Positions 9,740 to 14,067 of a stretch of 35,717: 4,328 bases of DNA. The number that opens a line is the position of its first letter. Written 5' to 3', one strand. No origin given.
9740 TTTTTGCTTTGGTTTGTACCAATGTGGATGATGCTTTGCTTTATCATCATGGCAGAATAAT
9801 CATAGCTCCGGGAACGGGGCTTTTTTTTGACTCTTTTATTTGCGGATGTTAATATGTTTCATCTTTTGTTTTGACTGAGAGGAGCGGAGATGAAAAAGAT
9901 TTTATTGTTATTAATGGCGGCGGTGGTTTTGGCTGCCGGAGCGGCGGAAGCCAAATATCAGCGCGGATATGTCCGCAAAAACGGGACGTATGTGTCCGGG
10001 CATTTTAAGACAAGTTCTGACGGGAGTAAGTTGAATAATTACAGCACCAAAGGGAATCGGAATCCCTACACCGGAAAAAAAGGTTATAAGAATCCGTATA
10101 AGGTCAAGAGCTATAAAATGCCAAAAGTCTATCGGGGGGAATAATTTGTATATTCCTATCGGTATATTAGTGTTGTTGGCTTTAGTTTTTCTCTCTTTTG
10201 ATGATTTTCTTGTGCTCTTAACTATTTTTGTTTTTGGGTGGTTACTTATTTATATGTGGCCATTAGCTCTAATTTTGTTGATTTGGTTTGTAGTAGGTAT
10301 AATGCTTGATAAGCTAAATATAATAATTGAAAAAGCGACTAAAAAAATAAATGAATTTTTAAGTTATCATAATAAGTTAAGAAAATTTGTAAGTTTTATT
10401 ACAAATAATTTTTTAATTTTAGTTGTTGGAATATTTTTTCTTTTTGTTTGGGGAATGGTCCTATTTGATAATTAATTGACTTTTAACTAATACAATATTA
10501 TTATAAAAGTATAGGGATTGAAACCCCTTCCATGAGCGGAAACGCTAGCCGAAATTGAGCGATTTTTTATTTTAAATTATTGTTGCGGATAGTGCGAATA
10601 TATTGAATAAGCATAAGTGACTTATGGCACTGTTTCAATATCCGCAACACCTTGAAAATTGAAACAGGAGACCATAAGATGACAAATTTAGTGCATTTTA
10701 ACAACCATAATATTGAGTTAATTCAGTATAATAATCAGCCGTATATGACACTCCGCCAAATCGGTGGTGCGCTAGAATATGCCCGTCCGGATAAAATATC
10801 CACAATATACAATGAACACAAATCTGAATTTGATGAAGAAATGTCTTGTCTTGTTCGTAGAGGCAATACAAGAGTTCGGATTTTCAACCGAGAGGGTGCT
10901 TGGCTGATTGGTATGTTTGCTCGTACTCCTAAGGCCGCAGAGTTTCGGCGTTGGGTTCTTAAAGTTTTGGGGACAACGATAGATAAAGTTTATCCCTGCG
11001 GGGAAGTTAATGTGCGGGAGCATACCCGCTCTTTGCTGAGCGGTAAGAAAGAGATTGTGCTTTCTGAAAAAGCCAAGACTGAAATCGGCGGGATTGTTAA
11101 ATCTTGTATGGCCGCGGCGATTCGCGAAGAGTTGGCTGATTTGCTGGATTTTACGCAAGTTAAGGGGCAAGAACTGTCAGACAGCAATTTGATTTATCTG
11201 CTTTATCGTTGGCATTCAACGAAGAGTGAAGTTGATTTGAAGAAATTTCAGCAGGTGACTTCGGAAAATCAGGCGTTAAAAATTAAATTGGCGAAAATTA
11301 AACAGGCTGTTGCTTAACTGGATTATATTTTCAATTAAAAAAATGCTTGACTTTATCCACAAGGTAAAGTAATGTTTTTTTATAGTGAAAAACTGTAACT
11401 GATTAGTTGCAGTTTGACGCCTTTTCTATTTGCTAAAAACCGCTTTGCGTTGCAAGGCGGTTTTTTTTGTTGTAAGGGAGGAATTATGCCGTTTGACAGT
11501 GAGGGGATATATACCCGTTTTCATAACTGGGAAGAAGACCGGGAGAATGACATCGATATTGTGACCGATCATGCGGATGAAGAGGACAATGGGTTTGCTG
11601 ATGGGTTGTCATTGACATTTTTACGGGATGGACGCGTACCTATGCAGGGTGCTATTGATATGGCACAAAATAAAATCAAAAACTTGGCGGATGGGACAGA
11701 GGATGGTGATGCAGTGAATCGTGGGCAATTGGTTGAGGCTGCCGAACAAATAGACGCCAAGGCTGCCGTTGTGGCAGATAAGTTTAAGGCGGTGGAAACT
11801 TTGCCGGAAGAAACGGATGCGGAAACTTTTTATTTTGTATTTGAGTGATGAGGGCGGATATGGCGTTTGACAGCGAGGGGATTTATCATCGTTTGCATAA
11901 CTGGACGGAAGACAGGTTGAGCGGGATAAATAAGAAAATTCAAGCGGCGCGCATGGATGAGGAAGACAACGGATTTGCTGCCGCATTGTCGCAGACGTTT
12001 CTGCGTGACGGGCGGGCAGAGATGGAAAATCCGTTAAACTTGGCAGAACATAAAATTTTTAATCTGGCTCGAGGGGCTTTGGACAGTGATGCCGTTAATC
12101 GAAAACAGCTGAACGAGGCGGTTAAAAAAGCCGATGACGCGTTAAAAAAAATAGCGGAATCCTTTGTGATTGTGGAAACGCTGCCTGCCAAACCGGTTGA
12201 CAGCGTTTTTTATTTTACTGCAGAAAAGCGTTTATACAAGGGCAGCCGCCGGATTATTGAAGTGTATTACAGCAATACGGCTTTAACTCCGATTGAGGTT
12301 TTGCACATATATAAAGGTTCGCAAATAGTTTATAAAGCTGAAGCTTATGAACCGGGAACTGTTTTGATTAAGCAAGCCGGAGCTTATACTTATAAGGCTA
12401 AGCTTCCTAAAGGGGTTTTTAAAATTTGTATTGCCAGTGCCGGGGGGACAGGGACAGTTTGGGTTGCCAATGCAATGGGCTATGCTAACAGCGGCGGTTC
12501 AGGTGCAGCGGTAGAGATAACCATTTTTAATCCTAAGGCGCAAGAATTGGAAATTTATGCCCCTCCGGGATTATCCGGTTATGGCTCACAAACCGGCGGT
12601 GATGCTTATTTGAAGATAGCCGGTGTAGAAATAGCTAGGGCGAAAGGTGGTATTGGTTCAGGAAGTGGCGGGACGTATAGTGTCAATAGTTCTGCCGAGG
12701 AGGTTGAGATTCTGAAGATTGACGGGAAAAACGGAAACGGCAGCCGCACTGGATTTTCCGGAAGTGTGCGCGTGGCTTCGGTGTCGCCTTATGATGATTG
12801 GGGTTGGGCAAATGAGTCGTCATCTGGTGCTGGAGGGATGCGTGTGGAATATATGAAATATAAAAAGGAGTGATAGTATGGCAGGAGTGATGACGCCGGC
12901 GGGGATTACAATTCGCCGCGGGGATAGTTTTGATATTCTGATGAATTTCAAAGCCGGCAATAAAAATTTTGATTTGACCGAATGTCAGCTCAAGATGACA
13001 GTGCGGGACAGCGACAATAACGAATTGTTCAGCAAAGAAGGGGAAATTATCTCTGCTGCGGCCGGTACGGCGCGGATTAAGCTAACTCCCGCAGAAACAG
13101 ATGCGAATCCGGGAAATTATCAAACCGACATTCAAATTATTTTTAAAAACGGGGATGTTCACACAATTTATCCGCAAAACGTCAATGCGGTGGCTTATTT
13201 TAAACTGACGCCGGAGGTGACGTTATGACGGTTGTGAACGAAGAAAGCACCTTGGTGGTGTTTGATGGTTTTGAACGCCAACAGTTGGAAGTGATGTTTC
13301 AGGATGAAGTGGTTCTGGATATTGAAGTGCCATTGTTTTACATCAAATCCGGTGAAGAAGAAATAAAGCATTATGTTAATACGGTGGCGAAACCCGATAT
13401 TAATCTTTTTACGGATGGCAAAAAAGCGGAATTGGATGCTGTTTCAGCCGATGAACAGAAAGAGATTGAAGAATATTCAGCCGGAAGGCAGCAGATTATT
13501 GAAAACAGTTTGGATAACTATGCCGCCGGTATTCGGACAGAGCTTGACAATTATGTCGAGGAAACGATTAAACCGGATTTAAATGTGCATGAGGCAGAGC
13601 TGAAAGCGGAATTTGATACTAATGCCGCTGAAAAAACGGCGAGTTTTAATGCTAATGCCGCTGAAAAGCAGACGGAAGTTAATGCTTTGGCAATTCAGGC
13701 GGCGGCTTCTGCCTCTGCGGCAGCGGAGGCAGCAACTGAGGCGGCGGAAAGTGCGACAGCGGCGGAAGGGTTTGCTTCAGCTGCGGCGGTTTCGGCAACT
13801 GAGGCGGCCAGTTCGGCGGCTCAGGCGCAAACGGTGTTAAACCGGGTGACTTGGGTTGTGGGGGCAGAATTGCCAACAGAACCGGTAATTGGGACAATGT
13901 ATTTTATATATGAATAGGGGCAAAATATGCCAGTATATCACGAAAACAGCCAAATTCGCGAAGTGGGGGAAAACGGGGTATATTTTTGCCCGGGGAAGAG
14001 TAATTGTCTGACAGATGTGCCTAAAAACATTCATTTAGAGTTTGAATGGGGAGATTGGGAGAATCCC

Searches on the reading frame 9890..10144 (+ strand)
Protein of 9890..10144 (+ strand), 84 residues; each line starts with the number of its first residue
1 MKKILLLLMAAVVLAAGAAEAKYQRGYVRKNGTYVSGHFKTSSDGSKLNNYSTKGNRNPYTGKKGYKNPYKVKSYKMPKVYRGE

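Call 54: search_protein_families(library=phrogs, proteins=[window:9890-10144:+], max_evalue=0.01)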
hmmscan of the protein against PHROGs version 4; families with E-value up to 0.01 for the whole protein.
window:9890-10144:+ (84 aa): 1 family
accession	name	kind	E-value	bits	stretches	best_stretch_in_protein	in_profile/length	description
phrog_29674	-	unknown function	1.5e-18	67.9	1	1-69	2-72/74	-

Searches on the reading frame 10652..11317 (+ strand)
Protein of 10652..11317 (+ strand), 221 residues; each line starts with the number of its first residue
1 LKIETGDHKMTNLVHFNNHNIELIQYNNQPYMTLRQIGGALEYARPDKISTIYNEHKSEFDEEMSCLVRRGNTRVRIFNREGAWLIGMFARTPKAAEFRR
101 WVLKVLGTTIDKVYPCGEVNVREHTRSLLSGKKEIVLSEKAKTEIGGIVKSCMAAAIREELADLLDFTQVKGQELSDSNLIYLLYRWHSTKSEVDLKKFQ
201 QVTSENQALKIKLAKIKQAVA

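Call 54: search_protein_families(library=phrogs, proteins=[window:10652-11317:+], max_evalue=0.01)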
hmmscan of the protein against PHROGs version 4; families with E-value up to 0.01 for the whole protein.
window:10652-11317:+ (221 aa): 14 families
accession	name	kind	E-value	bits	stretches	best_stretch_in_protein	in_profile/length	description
phrog_5060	-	transcription regulation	3.5e-26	93.6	1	10-112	6-115/224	anti-repressor Ant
phrog_245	-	transcription regulation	7.4e-22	79.2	1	12-152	42-160/319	anti-repressor Ant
phrog_2593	-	transcription regulation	5.1e-20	73.3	1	11-104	22-121/255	anti-repressor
phrog_2127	-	transcription regulation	3.9e-18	67.3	1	10-108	1-115/313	anti-repressor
phrog_9976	-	transcription regulation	2.3e-10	41.6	1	14-114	4-102/188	anti-repressor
phrog_130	-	transcription regulation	5.1e-10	39.9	1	4-105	151-254/480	anti-repressor Ant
phrog_463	-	transcription regulation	7.3e-10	39.8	1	10-124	2-115/250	anti-repressor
phrog_2011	-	transcription regulation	4.1e-07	31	1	13-106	6-107/275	anti-repressor Ant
phrog_373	-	transcription regulation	1.8e-06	28.5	1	6-103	72-182/373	anti-repressor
phrog_2899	-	transcription regulation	2.4e-06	28.4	1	10-127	4-123/263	anti-repressor Ant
phrog_7940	-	unknown function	4.8e-05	24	1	13-171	6-159/252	-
phrog_63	-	transcription regulation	0.0013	19.1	1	7-101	108-210/431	anti-repressor Ant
phrog_2977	-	transcription regulation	0.0032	18.3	1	7-83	60-138/150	anti-repressor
phrog_2657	-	transcription regulation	0.0065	16.8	0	10-100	2-101/243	transcriptional regulator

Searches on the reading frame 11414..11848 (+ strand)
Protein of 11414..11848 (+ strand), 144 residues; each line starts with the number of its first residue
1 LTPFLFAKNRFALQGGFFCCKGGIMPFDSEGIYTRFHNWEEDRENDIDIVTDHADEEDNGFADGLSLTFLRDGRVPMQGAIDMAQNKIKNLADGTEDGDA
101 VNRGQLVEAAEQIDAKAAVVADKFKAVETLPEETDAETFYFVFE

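Call 54: search_protein_families(library=phrogs, proteins=[window:11414-11848:+], max_evalue=0.01)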
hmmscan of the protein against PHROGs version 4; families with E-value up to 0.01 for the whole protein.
window:11414-11848:+ (144 aa): 9 families
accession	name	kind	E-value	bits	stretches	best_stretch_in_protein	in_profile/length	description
phrog_13989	-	head and packaging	4.9e-07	29.7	1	25-107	1-83/597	virion structural protein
phrog_2710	-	tail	1.3e-06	28.2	1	78-109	129-160/781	tail fiber protein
phrog_6122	-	unknown function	1.5e-06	28.9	1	69-117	138-186/290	-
phrog_25848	-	tail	1.7e-06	27.6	1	69-130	210-271/598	tail fiber protein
phrog_6256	-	tail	6.6e-05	23.1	1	79-125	127-173/686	tail fiber protein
phrog_2647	-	head and packaging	0.00075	19.7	1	80-113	78-110/336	head decoration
phrog_14100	-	unknown function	0.0031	17.5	1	25-66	1-42/485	-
phrog_10009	-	unknown function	0.007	16.5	1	80-114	199-233/532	-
phrog_11393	-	tail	0.0075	16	1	80-115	114-152/538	tail fiber protein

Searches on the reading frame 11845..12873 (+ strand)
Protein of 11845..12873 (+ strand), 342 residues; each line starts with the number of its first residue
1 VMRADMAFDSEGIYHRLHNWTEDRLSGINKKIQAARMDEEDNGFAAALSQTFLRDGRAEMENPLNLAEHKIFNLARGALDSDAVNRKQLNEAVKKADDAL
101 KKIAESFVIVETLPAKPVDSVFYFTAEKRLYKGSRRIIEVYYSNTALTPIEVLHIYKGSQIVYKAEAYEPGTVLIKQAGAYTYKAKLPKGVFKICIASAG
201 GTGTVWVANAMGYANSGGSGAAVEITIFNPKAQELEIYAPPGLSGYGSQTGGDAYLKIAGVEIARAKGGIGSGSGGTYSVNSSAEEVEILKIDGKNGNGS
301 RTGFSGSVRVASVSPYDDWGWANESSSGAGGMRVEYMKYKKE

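Call 54: search_protein_families(library=phrogs, proteins=[window:11845-12873:+], max_evalue=0.01)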
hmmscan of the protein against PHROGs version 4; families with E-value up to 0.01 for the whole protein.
window:11845-12873:+ (342 aa): 5 families
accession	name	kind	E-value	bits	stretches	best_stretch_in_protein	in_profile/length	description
phrog_25848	-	tail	0.00026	20.4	1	50-97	208-255/598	tail fiber protein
phrog_6122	-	unknown function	0.00039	20.9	1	47-91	133-177/290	-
phrog_2710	-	tail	0.00085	18.8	1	63-111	131-184/781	tail fiber protein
phrog_14100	-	unknown function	0.0033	17.4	1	6-49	1-42/485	-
phrog_13989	-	head and packaging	0.0033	17.1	1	6-90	1-83/597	virion structural protein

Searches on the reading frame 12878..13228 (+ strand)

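Call 54: search_protein_families(library=phrogs, proteins=[window:12878-13228:+], max_evalue=0.01)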
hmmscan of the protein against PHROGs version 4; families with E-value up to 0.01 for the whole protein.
window:12878-13228:+ (116 aa): 3 families
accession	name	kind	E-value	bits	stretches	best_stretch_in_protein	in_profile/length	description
phrog_1084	-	unknown function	9.4e-17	62.2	1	5-101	5-107/123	unknown function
phrog_1627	-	unknown function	0.00013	21.8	1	9-102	30-126/567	-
phrog_21457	-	unknown function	0.0017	18.4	1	25-91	36-100/435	-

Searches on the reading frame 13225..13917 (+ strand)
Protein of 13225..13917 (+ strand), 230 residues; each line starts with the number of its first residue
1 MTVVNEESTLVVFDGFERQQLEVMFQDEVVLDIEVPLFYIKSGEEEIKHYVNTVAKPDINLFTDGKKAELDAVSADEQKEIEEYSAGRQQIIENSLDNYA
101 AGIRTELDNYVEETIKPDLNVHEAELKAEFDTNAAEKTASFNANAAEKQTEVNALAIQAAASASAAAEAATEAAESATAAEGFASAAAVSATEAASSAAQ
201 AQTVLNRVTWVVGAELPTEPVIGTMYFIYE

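Call 54: search_protein_families(library=phrogs, proteins=[window:13225-13917:+], max_evalue=0.01)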
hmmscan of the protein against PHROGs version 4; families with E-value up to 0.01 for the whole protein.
window:13225-13917:+ (230 aa): 4 families
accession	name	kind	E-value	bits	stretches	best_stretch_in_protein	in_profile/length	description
phrog_3279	-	tail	0.00061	20.4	1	123-202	112-191/396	tail fiber protein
phrog_295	-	tail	0.0057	16.5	1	91-205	59-170/794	tail fiber protein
phrog_15788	-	unknown function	0.0077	16.2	1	116-214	344-446/609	-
phrog_8780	-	tail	0.0088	15.3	1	130-203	193-266/755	minor tail protein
